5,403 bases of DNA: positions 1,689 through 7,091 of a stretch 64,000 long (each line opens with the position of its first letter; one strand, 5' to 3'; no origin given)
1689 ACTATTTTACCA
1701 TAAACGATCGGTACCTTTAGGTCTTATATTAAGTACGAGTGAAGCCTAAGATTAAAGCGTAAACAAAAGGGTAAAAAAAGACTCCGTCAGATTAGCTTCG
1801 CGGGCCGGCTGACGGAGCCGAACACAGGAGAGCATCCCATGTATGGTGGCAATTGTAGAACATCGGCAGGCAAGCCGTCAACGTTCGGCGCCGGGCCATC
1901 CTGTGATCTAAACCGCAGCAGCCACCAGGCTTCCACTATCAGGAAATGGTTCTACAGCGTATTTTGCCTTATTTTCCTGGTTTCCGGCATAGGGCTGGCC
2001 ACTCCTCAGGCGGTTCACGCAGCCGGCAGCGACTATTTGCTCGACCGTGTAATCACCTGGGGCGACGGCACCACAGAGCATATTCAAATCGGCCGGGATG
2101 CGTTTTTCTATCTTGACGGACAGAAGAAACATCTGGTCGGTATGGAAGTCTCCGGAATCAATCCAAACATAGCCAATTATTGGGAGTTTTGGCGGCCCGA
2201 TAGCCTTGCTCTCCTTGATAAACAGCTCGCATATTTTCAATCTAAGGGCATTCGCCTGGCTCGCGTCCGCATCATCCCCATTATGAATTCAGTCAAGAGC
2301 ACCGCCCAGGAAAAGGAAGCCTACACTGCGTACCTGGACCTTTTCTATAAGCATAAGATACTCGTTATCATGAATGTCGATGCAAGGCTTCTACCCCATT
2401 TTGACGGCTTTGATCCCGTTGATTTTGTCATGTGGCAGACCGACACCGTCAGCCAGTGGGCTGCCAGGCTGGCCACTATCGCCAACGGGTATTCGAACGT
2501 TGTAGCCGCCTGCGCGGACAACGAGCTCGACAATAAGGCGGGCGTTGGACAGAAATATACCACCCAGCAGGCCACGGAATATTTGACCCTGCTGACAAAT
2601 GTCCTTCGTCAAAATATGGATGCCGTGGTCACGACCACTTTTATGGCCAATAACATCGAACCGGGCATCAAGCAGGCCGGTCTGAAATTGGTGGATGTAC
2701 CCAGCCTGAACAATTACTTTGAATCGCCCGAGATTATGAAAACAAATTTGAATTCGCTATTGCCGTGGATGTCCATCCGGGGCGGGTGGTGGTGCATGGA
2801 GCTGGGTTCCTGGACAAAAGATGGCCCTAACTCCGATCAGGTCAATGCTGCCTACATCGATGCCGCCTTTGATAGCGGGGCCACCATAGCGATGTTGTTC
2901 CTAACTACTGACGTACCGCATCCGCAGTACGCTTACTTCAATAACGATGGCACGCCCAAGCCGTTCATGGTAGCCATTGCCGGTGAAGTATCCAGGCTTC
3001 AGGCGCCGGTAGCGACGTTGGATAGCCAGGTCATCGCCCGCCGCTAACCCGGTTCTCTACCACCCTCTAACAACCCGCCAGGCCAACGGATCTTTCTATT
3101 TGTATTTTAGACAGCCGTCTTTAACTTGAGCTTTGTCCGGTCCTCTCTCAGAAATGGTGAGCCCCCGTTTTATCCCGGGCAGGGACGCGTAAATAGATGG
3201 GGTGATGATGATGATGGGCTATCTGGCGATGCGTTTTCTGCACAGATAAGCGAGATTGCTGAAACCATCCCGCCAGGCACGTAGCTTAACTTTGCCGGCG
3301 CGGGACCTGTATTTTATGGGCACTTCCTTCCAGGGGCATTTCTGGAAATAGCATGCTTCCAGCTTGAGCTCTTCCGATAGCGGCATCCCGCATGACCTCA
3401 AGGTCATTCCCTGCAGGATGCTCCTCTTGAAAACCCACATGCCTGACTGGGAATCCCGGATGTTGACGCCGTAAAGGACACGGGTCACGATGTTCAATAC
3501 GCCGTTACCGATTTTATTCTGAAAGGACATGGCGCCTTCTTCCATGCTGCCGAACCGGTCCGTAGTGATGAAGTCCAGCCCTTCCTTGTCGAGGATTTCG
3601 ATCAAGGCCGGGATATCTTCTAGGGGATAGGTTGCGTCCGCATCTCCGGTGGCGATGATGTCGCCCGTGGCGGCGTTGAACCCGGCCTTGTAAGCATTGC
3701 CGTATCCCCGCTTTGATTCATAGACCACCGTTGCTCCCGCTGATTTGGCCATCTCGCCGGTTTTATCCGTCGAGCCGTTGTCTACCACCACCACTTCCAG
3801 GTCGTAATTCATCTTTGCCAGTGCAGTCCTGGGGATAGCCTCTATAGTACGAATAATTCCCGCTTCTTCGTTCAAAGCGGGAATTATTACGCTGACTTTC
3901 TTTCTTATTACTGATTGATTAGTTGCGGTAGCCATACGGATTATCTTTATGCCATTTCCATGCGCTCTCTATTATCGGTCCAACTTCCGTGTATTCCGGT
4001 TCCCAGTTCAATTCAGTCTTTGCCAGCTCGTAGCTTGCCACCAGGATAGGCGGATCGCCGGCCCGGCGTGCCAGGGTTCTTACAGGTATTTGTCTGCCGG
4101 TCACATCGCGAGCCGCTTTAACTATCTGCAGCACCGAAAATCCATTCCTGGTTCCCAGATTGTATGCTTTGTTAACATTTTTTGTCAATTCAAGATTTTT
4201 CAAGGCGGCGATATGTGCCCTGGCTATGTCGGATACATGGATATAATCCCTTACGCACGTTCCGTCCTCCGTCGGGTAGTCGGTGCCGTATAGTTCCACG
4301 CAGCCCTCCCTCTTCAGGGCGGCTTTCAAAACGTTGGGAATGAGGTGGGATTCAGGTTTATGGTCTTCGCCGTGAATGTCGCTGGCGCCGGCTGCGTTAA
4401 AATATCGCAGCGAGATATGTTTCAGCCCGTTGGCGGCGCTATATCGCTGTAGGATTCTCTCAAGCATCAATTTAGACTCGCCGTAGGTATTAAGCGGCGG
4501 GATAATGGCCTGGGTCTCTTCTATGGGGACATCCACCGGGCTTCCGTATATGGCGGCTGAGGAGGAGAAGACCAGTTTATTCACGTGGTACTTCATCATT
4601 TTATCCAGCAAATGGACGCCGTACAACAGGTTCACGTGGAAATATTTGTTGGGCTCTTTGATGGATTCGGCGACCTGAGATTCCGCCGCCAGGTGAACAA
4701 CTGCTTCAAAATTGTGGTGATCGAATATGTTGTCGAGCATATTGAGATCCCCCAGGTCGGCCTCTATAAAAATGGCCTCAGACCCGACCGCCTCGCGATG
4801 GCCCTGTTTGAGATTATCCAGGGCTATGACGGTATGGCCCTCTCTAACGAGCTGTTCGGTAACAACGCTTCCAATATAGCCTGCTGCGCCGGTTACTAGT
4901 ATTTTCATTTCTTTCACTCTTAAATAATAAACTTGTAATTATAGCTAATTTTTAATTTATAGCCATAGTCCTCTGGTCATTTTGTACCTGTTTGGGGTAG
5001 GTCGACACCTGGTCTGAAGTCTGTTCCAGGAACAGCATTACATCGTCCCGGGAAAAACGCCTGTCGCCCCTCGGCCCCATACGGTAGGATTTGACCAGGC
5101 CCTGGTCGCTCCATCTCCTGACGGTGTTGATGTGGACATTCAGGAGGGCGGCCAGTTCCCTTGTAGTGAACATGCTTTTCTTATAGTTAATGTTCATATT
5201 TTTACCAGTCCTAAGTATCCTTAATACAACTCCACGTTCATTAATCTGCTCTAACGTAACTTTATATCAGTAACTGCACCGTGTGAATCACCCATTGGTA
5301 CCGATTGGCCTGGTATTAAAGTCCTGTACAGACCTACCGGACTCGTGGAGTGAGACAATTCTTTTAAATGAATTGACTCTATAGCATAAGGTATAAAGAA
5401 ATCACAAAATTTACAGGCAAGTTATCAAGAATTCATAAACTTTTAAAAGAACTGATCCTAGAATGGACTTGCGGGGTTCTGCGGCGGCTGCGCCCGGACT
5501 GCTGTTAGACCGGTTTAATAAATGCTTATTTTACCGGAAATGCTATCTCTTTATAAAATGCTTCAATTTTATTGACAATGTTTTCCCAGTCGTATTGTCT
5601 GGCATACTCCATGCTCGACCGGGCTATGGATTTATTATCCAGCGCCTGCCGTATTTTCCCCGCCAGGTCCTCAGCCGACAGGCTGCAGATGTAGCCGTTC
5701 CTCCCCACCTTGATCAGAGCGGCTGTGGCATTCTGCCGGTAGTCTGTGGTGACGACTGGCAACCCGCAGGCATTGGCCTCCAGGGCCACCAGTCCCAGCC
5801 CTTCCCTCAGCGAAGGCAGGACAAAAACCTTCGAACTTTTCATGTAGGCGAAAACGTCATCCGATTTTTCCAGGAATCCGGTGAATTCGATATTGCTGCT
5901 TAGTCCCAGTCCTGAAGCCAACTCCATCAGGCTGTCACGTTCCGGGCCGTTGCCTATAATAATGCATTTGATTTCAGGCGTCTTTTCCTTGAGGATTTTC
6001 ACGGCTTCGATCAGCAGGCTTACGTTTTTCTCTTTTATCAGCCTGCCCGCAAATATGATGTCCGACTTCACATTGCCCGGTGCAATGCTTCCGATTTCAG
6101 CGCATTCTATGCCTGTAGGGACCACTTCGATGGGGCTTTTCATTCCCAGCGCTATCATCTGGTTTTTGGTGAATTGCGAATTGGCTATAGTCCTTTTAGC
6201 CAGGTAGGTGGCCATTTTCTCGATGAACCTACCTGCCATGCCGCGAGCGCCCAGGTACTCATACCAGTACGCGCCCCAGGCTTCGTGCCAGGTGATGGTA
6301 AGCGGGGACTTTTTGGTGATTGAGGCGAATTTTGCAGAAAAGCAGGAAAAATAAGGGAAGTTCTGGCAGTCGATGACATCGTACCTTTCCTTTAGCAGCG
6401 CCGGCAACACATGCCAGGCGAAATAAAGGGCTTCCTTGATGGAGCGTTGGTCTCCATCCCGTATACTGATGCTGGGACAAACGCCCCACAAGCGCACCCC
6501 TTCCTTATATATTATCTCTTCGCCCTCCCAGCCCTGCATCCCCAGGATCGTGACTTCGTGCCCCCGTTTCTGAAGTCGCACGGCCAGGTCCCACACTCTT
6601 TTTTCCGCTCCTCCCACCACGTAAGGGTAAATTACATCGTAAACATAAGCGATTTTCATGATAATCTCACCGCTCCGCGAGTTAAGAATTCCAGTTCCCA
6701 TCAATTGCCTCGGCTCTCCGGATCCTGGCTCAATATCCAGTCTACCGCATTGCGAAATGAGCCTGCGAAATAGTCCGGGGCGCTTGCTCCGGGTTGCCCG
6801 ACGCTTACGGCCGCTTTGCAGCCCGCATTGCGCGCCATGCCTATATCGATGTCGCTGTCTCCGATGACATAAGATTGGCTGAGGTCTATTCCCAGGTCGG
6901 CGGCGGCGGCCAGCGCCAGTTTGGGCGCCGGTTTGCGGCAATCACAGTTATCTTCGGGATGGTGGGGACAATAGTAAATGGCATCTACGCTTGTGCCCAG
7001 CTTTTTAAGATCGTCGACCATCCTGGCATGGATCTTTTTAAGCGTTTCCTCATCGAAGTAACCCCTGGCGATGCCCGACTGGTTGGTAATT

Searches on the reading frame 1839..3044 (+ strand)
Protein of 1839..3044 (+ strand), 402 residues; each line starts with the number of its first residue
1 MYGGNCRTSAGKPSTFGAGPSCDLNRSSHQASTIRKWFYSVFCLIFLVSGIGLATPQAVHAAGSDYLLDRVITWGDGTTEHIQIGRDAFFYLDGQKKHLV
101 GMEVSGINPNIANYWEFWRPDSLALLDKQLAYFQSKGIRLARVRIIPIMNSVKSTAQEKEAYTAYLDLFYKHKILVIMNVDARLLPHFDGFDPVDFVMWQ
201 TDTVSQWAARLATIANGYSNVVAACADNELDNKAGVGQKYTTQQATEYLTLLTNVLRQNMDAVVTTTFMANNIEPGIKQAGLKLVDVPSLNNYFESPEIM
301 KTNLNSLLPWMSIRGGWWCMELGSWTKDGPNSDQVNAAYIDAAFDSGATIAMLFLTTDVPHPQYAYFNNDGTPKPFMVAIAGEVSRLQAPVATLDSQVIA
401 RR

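Call 8: search_protein_families(library=pfam, proteins=[window:1839-3044:+], max_evalue=1)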
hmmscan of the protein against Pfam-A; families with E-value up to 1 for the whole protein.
window:1839-3044:+ (402 aa): 0 families

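Call 9: search_protein_families(library=ncbifam, proteins=[window:1839-3044:+], max_evalue=1)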
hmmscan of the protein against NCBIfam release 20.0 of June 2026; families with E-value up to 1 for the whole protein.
window:1839-3044:+ (402 aa): 1 family
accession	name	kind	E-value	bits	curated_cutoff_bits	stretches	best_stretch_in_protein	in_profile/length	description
NF041308.1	AvrBs3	equivalog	0.19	9.5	1000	1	203-259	197-253/1181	type III secretion system effector avirulence protein AvrBs3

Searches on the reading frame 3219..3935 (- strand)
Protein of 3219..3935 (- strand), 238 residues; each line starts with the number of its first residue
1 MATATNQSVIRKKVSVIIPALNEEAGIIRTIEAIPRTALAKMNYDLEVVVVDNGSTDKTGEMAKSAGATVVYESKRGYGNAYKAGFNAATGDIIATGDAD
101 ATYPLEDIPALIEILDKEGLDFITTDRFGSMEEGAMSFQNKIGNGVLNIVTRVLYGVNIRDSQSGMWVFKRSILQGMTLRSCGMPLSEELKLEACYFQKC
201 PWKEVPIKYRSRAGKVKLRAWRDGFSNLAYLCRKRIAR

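Call 11: search_protein_families(library=pfam, proteins=[window:3219-3935:-], max_evalue=0.001)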
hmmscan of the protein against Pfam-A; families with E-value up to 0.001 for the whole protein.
window:3219-3935:- (238 aa): 2 families
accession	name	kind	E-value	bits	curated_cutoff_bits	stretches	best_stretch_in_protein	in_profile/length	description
PF00535.33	Glycos_transf_2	-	4.1e-28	98.9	23.3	1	15-174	1-164/168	Glycosyl transferase family 2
PF13641.12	Glyco_tranf_2_3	-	9.1e-08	32.8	27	1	14-130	3-126/230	Glycosyltransferase like family 2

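Call 65: search_protein_families(library=ncbifam, proteins=[window:3219-3935:-], max_evalue=0.00001)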
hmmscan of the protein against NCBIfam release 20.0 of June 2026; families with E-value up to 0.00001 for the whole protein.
window:3219-3935:- (238 aa): 14 families
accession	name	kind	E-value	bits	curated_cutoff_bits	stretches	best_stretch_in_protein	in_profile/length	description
TIGR04182.1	glyco_TIGR04182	equivalog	1.1e-38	133.3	325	1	13-231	1-214/293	S-layer glycoprotein N-glycosyltransferase AglJ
NF041391.1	DPhHxTase_Halo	equivalog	4.7e-32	110.7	375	1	21-224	4-198/213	dolichyl-phosphate hexose transferase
NF007986.1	PRK10714.1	equivalog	1e-17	64.1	529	1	12-177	6-172/316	undecaprenyl-phosphate 4-deoxy-4-formamido-L-arabinose transferase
NF058614.1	PPMAGASynPpgS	equivalog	1.7e-17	63.6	370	1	14-190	2-178/226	polyprenyl-phospho-N-acetylgalactosaminyl synthase PpgS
NF010496.0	PRK13915.1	equivalog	1.6e-16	60.3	262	1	11-104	30-130/307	glucosyl-3-phosphoglycerate synthase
TIGR04283.1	glyco_like_mftF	equivalog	1.6e-14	54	182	1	14-115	1-97/221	TIGR04283 family arsenosugar biosynthesis glycosyltransferase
NF047588.1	GlcsyltransPgfSStrep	equivalog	7.4e-14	51.7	500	1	13-210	2-194/308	glycosyltransferase PgfS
NF041865.1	EpsU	equivalog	2.4e-10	40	700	1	6-95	33-123/394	exopolysaccharide biosynthesis GT2 family glycosyltransferase EpsU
TIGR03965.1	mycofact_glyco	equivalog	4.4e-10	39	280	1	11-102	73-166/467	mycofactocin biosynthesis glycosyltransferase MftF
NF007482.0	PRK10073.1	equivalog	7.9e-10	38.2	423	1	11-126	5-121/334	glycosyltransferase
TIGR03937.1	PgaC_IcaA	equivalog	3.6e-09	36.1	422.3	1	11-103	44-138/407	poly-beta-1,6-N-acetyl-D-glucosamine synthase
NF041875.1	EPS_EpsD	equivalog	1.2e-06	28.1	370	1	14-102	1-91/325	exopolysaccharide biosynthesis glycosyltransferase EpsD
TIGR03469.1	HpnB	hypoth_equivalog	2e-06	27.1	379.25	1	11-70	43-99/386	hopene-associated glycosyltransferase HpnB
NF047683.1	TeichurnBiosyTuaG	equivalog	5.2e-06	26.3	400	1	11-126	5-122/252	teichuronic acid biosynthesis protein TuaG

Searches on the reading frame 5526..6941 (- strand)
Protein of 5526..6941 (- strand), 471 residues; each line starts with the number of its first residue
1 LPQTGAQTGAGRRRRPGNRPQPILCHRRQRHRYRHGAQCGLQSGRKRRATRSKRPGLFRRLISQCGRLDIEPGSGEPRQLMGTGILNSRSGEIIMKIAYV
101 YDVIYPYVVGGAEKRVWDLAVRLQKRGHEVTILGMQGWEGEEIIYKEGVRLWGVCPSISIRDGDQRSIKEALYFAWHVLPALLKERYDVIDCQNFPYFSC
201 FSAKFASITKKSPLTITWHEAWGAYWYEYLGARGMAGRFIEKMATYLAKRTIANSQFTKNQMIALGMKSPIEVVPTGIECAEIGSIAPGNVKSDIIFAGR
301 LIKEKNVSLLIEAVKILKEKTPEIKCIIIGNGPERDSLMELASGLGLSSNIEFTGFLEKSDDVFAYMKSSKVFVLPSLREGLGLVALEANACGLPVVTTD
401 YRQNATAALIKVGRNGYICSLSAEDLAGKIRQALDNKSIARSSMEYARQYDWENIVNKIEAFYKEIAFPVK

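Call 11: search_protein_families(library=pfam, proteins=[window:5526-6941:-], max_evalue=0.001)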
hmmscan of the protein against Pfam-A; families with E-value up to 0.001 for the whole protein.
window:5526-6941:- (471 aa): 6 families
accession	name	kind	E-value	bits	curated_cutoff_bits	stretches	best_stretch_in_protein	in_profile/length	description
PF00534.26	Glycos_transf_1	-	3.1e-41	141.2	26.4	1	293-449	16-171/172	Glycosyl transferases group 1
PF13692.12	Glyco_trans_1_4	-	2.7e-35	122.2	27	1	294-436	3-142/142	Glycosyl transferases group 1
PF13439.12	Glyco_transf_4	-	4.5e-25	89.1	28.5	1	109-281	1-169/170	Glycosyltransferase Family 4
PF13579.12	Glyco_trans_4_4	-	7.9e-17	62.5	29.7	1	110-277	1-158/158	Glycosyl transferase 4-like domain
PF20706.3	GT4-conflict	-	4.9e-12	46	26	1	285-399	190-311/385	Family 4 Glycosyltransferase in conflict systems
PF13524.12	Glyco_trans_1_2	-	7.2e-05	23.2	25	1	316-450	8-133/144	Glycosyl transferase-like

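Call 65: search_protein_families(library=ncbifam, proteins=[window:5526-6941:-], max_evalue=0.00001)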
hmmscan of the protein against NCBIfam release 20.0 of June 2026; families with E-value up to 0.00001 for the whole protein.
window:5526-6941:- (471 aa): 33 families (the best 25 are shown)
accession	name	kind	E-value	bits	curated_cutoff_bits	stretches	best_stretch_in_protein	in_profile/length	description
NF041010.1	glycosy_Agl16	equivalog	1.2e-24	86.8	575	1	231-466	117-351/352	glycosylation protein Agl16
TIGR03088.1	stp2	hypoth_equivalog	5.4e-24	84.9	409.05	1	294-463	196-370/374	TIGR03088 family PEP-CTERM/XrtA system glycosyltransferase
TIGR03999.1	thiol_BshA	equivalog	6.7e-21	74.6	273.7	1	302-466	209-373/375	N-acetyl-alpha-D-glucosaminyl L-malate synthase BshA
NF041876.1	EPS_EpsE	equivalog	1.1e-20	74.3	400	1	264-449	181-374/389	exopolysaccharide biosynthesis GT4 family glycosyltransferase EpsE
TIGR03449.1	mycothiol_MshA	equivalog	2.5e-19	69.4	462.5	1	295-466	223-403/406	D-inositol-3-phosphate glycosyltransferase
NF047880.1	glyco_SdgA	exception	7.5e-19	67.6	800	1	264-460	286-484/488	serine-aspartate repeat adhesin O-glycosyltransferase SdgA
TIGR02149.1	glgA_Coryne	subfamily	1.7e-18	67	302.4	1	105-466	11-390/391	glycogen synthase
NF047684.1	TeichurnBiosyTuaC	equivalog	6.9e-18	64.7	550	1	294-445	221-363/391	teichuronic acid biosynthesis protein TuaC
TIGR04047.1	MSMEG_0565_glyc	hypoth_equivalog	1.3e-17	64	259.85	1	302-464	203-372/373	MSMEG_0565 family glycosyltransferase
NF038295.1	EPS_HpsP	equivalog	4.6e-17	62.1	550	1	258-466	176-387/388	hormogonium polysaccharide biosynthesis glycosyltransferase HpsP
NF050063.1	ProtGlycPglJ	equivalog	1.3e-16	60.8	500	1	235-453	132-353/363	N-acetylgalactosamine-N,N'-diacetylbacillosaminyl-diphospho-undecaprenol 4-alpha-N-acetylgalactosaminyltransferase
TIGR04157.1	glyco_rSAM_CFB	subfamily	1.6e-16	60.3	400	1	295-401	230-332/406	TIGR04157 family glycosyltransferase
NF007396.0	PRK09922.1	equivalog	2.3e-16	59.7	385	1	247-465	135-345/361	lipopolysaccharide 1,6-galactosyltransferase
NF053787.1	GlcN_PG_synth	equivalog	3.5e-16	59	480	1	295-466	200-359/361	N-acetylglucosaminyl phosphatidylglycerol synthase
NF049988.1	MGlcDAGSynMgs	equivalog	1.8e-15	57.2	400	1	296-465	217-386/398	alpha-monoglucosyldiacylglycerol synthase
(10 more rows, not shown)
